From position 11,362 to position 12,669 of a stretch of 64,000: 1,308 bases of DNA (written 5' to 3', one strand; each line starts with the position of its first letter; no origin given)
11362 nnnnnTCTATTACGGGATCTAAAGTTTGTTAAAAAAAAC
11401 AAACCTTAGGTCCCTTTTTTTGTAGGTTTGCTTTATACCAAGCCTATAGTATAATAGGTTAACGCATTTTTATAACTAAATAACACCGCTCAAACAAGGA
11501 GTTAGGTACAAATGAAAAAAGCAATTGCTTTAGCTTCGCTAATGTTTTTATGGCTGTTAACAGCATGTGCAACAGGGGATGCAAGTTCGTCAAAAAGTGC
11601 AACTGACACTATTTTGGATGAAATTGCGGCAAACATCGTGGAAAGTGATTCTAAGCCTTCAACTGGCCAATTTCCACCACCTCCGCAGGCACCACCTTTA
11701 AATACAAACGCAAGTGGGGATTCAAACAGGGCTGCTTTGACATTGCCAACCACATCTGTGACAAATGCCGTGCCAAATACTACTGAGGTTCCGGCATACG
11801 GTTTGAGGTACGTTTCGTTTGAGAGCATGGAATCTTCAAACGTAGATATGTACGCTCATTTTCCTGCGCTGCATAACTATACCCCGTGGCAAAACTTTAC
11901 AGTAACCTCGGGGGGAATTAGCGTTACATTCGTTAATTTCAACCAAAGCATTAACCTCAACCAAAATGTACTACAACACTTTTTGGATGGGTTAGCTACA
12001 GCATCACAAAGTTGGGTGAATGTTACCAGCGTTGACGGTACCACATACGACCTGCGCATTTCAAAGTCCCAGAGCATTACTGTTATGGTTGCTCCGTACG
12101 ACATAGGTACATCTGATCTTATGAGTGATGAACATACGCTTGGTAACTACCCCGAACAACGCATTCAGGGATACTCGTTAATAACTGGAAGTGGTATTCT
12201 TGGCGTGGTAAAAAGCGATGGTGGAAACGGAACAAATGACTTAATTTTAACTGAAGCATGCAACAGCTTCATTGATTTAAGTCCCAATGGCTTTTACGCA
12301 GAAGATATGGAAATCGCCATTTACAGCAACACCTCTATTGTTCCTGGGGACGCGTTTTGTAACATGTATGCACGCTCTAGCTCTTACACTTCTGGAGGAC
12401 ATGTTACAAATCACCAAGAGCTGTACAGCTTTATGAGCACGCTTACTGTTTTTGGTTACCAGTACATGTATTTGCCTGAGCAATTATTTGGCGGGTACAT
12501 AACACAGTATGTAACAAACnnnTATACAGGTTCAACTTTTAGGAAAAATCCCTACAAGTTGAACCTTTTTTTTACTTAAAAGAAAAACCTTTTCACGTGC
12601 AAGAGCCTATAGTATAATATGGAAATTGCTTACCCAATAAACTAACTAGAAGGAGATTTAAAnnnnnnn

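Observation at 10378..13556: Array of three paralogous lipoprotein genes, each an autonomous cassette, strongly GC-rich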

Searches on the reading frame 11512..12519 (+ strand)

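Call 11: search_protein_families(library=pfam, proteins=[window:11512-12519:+], max_evalue=1)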
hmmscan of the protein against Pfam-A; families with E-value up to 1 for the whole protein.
window:11512-12519:+ (336 aa): 0 families

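Call 24: search_protein_families(library=ncbifam, proteins=[window:11512-12519:+], max_evalue=1)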
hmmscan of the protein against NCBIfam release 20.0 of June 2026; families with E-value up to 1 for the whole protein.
window:11512-12519:+ (336 aa): 4 families
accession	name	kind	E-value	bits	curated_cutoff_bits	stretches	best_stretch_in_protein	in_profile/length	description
NF058647.1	lipo_LytA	equivalog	0.081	13.1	110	1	1-33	1-32/107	acidic lipoprotein LytA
NF040528.1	SP_0198_lipo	equivalog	0.13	12.2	100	1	2-37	2-32/144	SP_0198 family lipoprotein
TIGR04207.1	halo_sig_pep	domain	0.15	11.7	24.6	1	4-18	4-18/30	surface glycoprotein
NF041193.1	lipo_SP0191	subfamily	0.21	11.6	75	0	1-38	1-39/190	SP0191 family lipoprotein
